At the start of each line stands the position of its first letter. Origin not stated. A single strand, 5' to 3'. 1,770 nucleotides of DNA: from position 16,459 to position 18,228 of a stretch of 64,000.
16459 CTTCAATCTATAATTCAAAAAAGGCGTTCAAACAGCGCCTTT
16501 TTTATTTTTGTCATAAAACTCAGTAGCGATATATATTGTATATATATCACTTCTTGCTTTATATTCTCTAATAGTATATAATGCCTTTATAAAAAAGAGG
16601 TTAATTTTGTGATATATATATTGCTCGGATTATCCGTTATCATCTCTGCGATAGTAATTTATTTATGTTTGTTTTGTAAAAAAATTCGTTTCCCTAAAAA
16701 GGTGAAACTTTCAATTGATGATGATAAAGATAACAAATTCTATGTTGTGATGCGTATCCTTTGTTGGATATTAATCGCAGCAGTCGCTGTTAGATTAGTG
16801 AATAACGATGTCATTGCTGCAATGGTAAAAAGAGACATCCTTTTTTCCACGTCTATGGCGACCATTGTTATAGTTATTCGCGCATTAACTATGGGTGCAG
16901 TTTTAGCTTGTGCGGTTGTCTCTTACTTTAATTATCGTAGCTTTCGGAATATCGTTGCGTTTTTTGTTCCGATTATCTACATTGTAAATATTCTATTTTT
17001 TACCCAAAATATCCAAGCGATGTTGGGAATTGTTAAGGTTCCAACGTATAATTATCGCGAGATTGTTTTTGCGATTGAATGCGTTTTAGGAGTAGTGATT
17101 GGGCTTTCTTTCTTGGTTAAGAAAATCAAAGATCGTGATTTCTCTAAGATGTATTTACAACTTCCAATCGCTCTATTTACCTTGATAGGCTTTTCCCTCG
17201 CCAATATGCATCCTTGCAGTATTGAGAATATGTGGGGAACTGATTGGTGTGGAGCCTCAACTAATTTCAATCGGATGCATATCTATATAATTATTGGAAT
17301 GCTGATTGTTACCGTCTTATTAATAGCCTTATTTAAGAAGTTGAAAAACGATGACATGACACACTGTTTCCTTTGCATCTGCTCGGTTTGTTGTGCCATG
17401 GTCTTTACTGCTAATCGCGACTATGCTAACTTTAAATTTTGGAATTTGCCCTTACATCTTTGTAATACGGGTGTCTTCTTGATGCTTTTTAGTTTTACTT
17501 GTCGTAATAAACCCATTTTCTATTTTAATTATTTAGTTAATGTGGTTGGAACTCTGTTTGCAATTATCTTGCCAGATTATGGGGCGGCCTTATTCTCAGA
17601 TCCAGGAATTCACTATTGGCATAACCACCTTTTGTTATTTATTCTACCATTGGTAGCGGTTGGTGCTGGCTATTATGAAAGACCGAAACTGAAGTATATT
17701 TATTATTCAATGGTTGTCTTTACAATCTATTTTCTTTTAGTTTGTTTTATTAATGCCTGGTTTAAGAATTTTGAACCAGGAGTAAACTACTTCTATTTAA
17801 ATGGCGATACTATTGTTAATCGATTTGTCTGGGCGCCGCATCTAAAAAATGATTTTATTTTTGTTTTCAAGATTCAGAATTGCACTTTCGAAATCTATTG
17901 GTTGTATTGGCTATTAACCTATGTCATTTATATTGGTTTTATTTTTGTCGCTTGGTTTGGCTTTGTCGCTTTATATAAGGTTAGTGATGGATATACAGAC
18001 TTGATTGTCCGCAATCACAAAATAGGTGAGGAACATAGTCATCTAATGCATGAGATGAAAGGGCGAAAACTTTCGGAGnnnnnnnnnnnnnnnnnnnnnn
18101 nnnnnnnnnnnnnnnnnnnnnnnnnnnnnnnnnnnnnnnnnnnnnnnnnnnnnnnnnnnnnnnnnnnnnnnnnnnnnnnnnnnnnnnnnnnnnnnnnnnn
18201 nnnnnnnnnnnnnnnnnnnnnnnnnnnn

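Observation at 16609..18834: ABC ATPase fused to a roughly 480-aa polytopic membrane domain carrying an LPLHLC motif.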

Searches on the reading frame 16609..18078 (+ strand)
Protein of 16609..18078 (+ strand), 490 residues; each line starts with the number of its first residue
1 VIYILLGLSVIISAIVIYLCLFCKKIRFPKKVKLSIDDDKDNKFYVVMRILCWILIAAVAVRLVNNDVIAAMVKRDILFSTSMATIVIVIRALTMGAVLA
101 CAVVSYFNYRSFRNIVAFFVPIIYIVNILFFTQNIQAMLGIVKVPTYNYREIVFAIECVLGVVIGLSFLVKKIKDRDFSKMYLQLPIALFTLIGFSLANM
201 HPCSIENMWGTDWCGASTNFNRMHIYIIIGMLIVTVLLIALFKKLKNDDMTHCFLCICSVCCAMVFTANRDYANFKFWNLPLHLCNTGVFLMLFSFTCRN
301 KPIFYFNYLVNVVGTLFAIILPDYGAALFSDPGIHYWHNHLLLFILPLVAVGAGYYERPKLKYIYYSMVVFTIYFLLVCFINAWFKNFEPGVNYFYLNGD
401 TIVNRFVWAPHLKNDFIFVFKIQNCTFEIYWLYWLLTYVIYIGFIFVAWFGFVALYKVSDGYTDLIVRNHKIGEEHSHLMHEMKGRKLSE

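Call 5: search_protein_families(library=ncbifam, proteins=[window:16609-18078:+], max_evalue=10)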
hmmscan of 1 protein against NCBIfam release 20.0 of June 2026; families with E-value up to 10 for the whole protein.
window:16609-18078:+ (490 aa): 1 family
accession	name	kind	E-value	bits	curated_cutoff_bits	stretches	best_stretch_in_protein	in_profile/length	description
TIGR02206.1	intg_mem_TP0381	subfamily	2.4e-15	56.5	75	1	219-398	5-181/222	TMEM164-related integral membrane acyltransferase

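Call 9: find_homologous_proteins(query=window:16609-18078:+, max_evalue=0.001)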
Query window:16609-18078:+ (490 aa): 41 proteins with E <= 0.001 among 8000 candidates.
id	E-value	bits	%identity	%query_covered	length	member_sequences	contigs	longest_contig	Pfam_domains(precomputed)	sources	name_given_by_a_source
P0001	0.0e+0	1103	100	100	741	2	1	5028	PF14808.12,PF00005.34,PF13304.13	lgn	-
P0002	1.4e-152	528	50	100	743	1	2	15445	PF14808.12,PF00005.34,PF13304.13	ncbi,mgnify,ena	mgnify:CR=1 FL=1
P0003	4.4e-127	443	44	100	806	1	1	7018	PF14808.12,PF00005.34,PF13304.13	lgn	-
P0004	2.1e-78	283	36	92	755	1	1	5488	PF14808.12,PF00005.34,PF13304.13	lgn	-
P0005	7.9e-60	222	31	100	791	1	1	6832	PF14808.12,PF00005.34,PF13304.13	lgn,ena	-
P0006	2.4e-59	220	29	100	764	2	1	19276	PF14808.12,PF00005.34,PF13304.13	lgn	-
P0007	4.7e-59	219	32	84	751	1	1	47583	PF14808.12,PF00005.34,PF13304.13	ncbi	-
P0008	1.1e-56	211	35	78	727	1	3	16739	PF14808.12,PF00005.34,PF13304.13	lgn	-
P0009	1.7e-56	211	34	86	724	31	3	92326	PF14808.12,PF00005.34,PF13304.13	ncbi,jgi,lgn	jgi:ABC-2 type transport system ATP-binding protein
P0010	1.8e-55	207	33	87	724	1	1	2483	PF14808.12,PF00005.34,PF13304.13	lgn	-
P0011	5.7e-55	205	29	99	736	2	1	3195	PF14808.12,PF00005.34,PF13304.13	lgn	-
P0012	1.9e-54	204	30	92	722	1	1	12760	PF14808.12,PF00005.34,PF13304.13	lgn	-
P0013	2.4e-54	203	30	94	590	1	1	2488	PF14808.12,PF00005.34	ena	-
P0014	3.5e-54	203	29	99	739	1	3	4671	PF14808.12,PF00005.34,PF13304.13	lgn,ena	-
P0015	2.7e-48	183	30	83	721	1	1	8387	PF14808.12,PF00005.34,PF13304.13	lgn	-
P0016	2.7e-47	180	28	91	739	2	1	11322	PF14808.12,PF00005.34,PF13304.13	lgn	-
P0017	4.6e-47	179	32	85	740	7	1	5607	PF14808.12,PF00005.34,PF13304.13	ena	-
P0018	5.2e-45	173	29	100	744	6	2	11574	PF14808.12,PF00005.34,PF13304.13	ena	-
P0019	6.4e-45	172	31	80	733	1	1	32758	PF14808.12,PF00005.34,PF13304.13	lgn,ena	-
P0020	9.5e-41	159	30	80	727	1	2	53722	PF14808.12,PF00005.34,PF13304.13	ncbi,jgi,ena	ncbi:MAG: ATP-binding cassette domain-containing protein [Clostridia bacterium]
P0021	2.3e-36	144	27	100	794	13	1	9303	PF14808.12,PF00005.34,PF13304.13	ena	-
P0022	2.0e-35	141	28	75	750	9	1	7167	PF14808.12,PF00005.34,PF13304.13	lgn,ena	-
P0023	2.5e-35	141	28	78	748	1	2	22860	PF14808.12,PF00005.34,PF13304.13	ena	-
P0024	4.6e-35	140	28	84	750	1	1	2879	PF14808.12,PF00005.34,PF13304.13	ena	-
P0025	1.4e-34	138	28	84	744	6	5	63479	PF14808.12,PF00005.34,PF13304.13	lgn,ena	-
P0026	1.5e-34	138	27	99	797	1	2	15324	PF14808.12,PF00005.34,PF13304.13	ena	-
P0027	2.1e-34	138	28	78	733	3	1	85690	PF14808.12,PF00005.34,PF13304.13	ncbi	-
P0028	1.1e-33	135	28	81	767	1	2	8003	PF14808.12,PF00005.34,PF13304.13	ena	-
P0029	2.8e-33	134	25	92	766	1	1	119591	PF14808.12,PF00005.34,PF13304.13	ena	-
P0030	8.2e-33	132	27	81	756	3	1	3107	PF14808.12,PF00005.34,PF13304.13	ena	-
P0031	8.9e-33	132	27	78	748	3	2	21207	PF14808.12,PF00005.34,PF13304.13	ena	-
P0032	1.2e-32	132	25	80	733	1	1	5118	PF14808.12,PF00005.34,PF13304.13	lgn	-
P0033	1.2e-32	132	29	81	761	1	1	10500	PF14808.12,PF00005.34,PF13304.13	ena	-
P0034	8.9e-30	122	25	98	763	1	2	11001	PF14808.12,PF00005.34,PF13304.13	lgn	-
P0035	8.5e-29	119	33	51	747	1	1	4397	PF14808.12,PF00005.34,PF13304.13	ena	-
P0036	8.6e-29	119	26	98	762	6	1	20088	PF14808.12,PF00005.34,PF13304.13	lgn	-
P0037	9.4e-29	119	27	81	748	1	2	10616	PF14808.12,PF00005.34,PF13304.13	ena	-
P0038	2.2e-26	111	29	72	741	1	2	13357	PF14808.12,PF00005.34,PF13304.13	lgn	-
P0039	1.2e-25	109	29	70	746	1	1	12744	PF14808.12,PF00005.34,PF13304.13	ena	-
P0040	3.6e-23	101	28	69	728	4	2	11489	PF14808.12,PF00005.34,PF13304.13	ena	-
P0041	8.0e-13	66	25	72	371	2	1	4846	PF14808.12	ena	-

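Call 16: search_solved_structures(query=window:16609-18078:+, max_evalue=10, show_alignments=3)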
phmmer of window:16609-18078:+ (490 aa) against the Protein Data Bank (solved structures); distinct sequences matched with E-value up to 10: 1.
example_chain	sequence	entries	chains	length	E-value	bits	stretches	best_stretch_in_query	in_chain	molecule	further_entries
4rfp_A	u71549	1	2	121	0.12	14.7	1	255-286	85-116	Acidic phospholipase A2 5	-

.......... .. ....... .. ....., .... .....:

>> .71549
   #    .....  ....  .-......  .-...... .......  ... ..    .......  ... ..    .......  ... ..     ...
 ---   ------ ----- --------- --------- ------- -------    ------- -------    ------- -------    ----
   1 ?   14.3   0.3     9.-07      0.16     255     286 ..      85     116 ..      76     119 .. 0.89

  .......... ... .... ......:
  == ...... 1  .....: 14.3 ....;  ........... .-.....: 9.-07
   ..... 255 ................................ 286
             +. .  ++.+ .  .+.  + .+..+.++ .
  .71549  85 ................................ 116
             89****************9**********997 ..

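Call 21: find_encoding_contigs(protein=P0009, flank=8000, max_places=2)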
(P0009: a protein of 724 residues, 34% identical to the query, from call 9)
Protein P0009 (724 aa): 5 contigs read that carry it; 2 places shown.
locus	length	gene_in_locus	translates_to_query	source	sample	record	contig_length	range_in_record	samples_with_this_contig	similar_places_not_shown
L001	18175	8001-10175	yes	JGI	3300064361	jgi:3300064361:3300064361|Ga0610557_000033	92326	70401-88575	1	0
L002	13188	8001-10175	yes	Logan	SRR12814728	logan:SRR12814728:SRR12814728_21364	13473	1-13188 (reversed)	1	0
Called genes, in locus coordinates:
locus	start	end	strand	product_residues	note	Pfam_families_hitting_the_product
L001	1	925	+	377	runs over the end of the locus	PF01702:TGT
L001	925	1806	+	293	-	-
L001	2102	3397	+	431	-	PF01098:FTSW_RODA_SPOVE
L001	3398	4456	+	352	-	PF03033:Glyco_transf_28, PF04101:Glyco_tran_28_C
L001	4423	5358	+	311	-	PF01565:FAD_binding_4, PF02873:MurB_C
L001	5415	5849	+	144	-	PF12652:CotJB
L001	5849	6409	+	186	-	PF05067:Mn_catalase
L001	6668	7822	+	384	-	PF00091:Tubulin, PF12327:FtsZ_C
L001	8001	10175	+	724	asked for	PF14808:TMEM164, PF00005:ABC_tran, PF13304:AAA_21 (faint)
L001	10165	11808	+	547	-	PF16949:ABC_tran_2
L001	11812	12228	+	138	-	-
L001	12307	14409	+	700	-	-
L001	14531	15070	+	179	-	PF00857:Isochorismatase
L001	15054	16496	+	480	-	PF17767:NAPRTase_N, PF04095:NAPRTase (weak), PF17956:NAPRTase_C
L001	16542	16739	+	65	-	-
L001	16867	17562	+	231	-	-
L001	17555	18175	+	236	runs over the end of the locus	PF08281:Sigma70_r4_2 (faint), PF04542:Sigma70_r2, PF04545:Sigma70_r4, PF01381:HTH_3 (weak)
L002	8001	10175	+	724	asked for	PF14808:TMEM164, PF00005:ABC_tran, PF13304:AAA_21 (faint)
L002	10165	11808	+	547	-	PF16949:ABC_tran_2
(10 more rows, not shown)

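Call 22: find_encoding_contigs(protein=P0029, flank=8000, max_places=1)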
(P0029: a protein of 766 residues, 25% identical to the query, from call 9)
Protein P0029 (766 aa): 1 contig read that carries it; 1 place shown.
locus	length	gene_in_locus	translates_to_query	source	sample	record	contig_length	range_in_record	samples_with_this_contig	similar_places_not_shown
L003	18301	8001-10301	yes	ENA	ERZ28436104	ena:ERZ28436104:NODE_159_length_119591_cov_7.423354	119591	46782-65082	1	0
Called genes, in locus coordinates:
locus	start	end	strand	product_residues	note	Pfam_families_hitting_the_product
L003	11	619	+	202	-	PF03775:MinC_C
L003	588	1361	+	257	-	PF00142:Fer4_NifH (faint), PF01656:CbiA, PF02374:ArsA_ATPase (faint), PF06564:CBP_BcsQ (faint), PF09140:MipZ, PF10609:ParA, PF13614:AAA_31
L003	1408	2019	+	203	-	PF01551:Peptidase_M23 (weak)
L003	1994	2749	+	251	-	PF02163:Peptidase_M50 (weak)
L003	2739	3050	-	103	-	-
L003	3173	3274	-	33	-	-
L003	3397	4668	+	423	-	PF01225:Mur_ligase, PF08245:Mur_ligase_M, PF02875:Mur_ligase_C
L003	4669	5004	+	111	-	-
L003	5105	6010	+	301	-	-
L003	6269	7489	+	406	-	PF00579:tRNA-synt_1b, PF22421:SYY_C-terminal, PF01479:S4 (faint)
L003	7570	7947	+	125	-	-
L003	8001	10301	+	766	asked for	PF14808:TMEM164, PF00005:ABC_tran, PF13304:AAA_21 (faint)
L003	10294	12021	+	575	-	PF16949:ABC_tran_2, PF09847:12TM_1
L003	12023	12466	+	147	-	-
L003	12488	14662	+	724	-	PF07523:Big_3 (weak)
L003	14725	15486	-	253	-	-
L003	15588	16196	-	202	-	PF00163:Ribosomal_S4, PF01479:S4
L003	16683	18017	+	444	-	PF07556:DUF1538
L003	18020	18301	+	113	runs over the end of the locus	-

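Call 23: find_encoding_contigs(protein=P0027, flank=8000, max_places=1)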
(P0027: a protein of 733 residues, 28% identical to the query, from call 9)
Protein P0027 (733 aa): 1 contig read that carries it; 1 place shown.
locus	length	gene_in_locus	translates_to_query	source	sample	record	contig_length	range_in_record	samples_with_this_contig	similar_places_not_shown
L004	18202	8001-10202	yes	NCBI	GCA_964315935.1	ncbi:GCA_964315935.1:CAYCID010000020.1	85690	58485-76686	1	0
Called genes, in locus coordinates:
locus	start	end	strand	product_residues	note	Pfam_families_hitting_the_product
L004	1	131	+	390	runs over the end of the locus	PF01467:CTP_transf_like, PF01966:HD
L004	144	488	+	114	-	PF02410:RsfS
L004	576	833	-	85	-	-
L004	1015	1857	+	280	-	-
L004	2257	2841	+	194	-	PF01891:CbiM (weak), PF12822:ECF_trnsprt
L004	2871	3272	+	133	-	PF02367:TsaE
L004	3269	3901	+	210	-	PF00814:TsaD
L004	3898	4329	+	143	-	PF13302:Acetyltransf_3, PF00583:Acetyltransf_1, PF13673:Acetyltransf_10, PF08445:FR47, PF13508:Acetyltransf_7, PF23209:IDM1_C (weak)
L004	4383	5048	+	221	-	PF00561:Abhydrolase_1, PF03959:FSH1 (faint), PF06821:Ser_hydrolase (faint), PF12146:Hydrolase_4, PF12697:Abhydrolase_6, PF00561:Abhydrolase_1 (weak), PF08386:Abhydrolase_4 (weak)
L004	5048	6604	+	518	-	PF08245:Mur_ligase_M, PF02875:Mur_ligase_C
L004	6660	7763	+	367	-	PF01820:Dala_Dala_lig_N, PF07478:Dala_Dala_lig_C, PF02222:ATP-grasp, PF02786:CPSase_L_D2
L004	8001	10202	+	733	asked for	PF14808:TMEM164, PF00005:ABC_tran, PF13304:AAA_21 (faint)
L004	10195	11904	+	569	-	-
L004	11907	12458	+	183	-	-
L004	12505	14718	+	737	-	PF07523:Big_3 (weak)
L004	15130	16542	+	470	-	PF02127:Peptidase_M18, PF05343:Peptidase_M42 (faint)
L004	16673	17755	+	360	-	PF01546:Peptidase_M20, PF07687:M20_dimer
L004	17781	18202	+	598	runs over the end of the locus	PF13292:DXP_synthase_N, PF02779:Transket_pyr, PF02780:Transketolase_C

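Call 34: search_protein_families(library=pfam, proteins=[L001:12307-14406:+, L003:12488-14659:+, L004:12505-14715:+, L001:10165-11805:+, L003:10294-12018:+, L003:12023-12463:+, L004:11907-12455:+], max_evalue=0.1)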
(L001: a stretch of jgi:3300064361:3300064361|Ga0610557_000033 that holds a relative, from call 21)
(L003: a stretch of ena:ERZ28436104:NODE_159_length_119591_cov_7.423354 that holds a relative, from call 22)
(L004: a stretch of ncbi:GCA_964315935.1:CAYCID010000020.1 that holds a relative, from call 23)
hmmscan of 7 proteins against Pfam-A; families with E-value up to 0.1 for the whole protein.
L001:12307-14406:+ (700 aa): 3 families
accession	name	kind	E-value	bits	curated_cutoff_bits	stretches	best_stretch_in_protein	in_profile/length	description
PF20585.4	Pectate_lyase_5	-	7.6e-05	23.3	24.3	1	239-385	2-87/126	Putative pectate lyase-like adhesive domain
PF18659.6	CelTOS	-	0.023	15.6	27.2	1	68-110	38-79/122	Cell-traversal protein for ookinetes and sporozoites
PF22403.1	DUF6981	-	0.04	14.3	26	0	179-222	30-75/84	Domain of unknown function (DUF6981)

L003:12488-14659:+ (724 aa): 1 family
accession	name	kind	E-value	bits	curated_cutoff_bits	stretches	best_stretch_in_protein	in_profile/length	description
PF07523.18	Big_3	-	4.9e-07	30.4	21.2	1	38-101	5-66/68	Bacterial Ig-like domain (group 3)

L004:12505-14715:+ (737 aa): 1 family
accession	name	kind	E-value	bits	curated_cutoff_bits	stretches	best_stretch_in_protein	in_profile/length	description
PF07523.18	Big_3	-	8.3e-07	29.6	21.2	1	45-118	5-68/68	Bacterial Ig-like domain (group 3)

L001:10165-11805:+ (547 aa): 1 family
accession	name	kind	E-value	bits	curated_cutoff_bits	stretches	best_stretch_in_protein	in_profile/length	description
PF16949.11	ABC_tran_2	-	5.8e-14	52.3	25.7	1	35-451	11-439/542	Putative ATP-binding cassette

L003:10294-12018:+ (575 aa): 1 family
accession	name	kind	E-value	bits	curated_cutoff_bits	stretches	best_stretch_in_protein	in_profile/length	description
PF16949.11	ABC_tran_2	-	3e-09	36.7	25.7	1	57-498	11-455/542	Putative ATP-binding cassette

L003:12023-12463:+ (147 aa): 1 family
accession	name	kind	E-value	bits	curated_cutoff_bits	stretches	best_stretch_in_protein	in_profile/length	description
PF24135.1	DUF7402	-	0.029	14.9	27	0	97-141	58-102/133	Domain of unknown function (DUF7402)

L004:11907-12455:+ (183 aa): 0 families

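Call 41: predict_structure(alignment_id=A3)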
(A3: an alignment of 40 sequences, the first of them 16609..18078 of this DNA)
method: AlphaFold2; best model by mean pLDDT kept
length: 490 residues; sequences in the alignment: 40
mean_pLDDT: 89.7   pTM: 0.85
mean pLDDT of the five models: 89.7, 89.4, 88.3, 87.7, 87.5
residues with pLDDT >= 90: 327; 70-90: 143; 50-70: 16; < 50: 4
segments of 3 or more residues with pLDDT < 50: none
pLDDT, mean of each block of 10 residues (from residue 1): 82 88 70 51 87 94 88 78 92 96 90 96 97 94 90 95 97 92 94 93 85 78 91 93 87 93 88 79 90 95 96 92 84 90 96 95 96 95 92 86 88 94 95 94 96 93 92 93 85
secondary structure, 60 per line:
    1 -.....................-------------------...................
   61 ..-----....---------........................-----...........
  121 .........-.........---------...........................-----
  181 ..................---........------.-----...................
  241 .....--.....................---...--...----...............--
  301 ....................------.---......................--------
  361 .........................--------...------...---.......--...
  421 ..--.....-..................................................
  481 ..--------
elements in order: H2-22 H42-62 H68-71 H81-104 H110-129 H131-139 H149-175 H181-198 H202-209 H222-245 H248-268 H284-298 H301-320 H331-352 H361-385 H409-415 E418-422 E425-429 H431-482
